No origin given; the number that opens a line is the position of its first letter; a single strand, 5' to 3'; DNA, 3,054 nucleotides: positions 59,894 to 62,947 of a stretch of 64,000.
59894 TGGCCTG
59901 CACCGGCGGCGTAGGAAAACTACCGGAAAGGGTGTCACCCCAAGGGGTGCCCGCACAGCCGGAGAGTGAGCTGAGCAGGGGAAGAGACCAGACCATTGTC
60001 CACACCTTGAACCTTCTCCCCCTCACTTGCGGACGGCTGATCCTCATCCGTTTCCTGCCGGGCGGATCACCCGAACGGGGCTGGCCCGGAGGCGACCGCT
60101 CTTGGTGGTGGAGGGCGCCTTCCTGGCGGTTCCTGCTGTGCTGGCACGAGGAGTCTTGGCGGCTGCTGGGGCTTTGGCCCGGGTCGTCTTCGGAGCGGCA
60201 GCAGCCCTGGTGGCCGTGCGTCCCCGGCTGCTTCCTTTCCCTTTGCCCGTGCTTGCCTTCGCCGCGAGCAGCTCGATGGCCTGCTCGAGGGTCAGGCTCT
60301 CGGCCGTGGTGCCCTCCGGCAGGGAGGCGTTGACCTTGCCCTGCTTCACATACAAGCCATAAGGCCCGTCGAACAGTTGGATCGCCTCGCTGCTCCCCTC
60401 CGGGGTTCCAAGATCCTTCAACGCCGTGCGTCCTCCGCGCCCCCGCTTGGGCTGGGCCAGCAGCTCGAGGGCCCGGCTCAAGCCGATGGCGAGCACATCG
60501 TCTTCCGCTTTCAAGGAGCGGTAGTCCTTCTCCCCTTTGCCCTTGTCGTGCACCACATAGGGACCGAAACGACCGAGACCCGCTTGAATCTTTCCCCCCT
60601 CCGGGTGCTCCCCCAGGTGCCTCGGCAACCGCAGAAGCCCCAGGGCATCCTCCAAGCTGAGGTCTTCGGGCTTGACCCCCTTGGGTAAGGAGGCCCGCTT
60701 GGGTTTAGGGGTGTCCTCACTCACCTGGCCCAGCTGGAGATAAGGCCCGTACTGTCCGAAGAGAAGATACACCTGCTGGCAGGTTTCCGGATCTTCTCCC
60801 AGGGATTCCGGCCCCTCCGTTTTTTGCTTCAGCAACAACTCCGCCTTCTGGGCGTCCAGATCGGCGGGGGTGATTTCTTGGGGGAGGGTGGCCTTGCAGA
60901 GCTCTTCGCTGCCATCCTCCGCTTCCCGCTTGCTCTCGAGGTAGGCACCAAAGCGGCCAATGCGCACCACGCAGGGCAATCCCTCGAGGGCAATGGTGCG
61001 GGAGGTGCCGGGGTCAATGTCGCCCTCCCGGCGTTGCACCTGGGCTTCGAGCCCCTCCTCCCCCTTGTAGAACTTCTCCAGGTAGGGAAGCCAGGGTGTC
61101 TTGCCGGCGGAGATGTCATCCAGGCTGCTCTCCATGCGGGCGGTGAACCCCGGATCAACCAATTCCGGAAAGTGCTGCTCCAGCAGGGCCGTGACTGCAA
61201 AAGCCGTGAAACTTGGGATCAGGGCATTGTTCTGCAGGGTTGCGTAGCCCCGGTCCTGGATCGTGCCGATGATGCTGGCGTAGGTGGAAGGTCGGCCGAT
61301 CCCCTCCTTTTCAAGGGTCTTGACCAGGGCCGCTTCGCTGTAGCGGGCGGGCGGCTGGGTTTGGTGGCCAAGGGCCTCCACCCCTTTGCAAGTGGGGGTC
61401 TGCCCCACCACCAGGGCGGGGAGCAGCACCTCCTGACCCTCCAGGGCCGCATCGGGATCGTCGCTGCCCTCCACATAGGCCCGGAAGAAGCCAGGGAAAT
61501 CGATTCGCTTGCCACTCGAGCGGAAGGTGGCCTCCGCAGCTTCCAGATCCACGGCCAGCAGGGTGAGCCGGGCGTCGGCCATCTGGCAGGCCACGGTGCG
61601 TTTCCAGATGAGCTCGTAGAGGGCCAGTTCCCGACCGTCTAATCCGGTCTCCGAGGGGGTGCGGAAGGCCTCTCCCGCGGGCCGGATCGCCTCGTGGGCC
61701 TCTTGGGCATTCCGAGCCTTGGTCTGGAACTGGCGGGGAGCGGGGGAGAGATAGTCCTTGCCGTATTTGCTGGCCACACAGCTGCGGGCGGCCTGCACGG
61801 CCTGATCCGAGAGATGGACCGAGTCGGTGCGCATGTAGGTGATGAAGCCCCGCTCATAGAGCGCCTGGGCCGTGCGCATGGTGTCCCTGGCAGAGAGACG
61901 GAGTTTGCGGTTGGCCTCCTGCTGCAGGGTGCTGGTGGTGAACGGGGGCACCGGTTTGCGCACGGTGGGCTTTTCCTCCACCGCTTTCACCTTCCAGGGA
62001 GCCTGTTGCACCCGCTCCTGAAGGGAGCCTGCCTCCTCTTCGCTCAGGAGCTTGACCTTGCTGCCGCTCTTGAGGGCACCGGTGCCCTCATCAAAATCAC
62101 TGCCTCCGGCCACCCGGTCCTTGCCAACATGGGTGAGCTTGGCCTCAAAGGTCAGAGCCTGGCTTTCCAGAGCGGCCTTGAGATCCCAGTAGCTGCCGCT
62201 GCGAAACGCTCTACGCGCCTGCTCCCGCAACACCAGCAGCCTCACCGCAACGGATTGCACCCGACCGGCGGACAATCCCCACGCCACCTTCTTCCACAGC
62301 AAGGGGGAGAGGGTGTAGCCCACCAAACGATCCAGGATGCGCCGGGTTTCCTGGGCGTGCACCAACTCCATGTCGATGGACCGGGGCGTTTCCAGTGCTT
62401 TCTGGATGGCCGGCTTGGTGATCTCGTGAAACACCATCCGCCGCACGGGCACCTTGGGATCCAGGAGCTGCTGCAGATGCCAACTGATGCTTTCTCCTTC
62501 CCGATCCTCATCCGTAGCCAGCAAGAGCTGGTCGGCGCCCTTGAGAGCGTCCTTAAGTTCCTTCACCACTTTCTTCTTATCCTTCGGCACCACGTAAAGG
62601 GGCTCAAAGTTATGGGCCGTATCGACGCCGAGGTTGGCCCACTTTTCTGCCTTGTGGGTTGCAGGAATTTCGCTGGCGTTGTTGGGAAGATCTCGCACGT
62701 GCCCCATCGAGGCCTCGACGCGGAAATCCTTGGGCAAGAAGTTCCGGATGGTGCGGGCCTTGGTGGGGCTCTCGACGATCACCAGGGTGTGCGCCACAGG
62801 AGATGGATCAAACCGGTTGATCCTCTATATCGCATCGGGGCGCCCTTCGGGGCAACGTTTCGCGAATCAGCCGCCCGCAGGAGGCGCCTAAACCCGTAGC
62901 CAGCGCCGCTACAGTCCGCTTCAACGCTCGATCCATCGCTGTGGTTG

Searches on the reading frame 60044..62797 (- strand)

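Call 58: search_protein_families(library=pfam, proteins=[window:60044-62797:-], max_evalue=0.00001)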
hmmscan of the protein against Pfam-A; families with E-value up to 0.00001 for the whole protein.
window:60044-62797:- (917 aa): 3 families
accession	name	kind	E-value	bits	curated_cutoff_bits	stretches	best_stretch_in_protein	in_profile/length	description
PF01131.25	Topoisom_bac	-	4.6e-116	388.6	35.1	1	141-572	2-409/411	DNA topoisomerase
PF13368.11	Toprim_C_rpt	-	1.9e-57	191.4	22.3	3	803-853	5-55/57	Topoisomerase C-terminal repeat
PF01751.28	Toprim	-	1.1e-20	74.1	23.1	1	4-126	1-96/96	Toprim domain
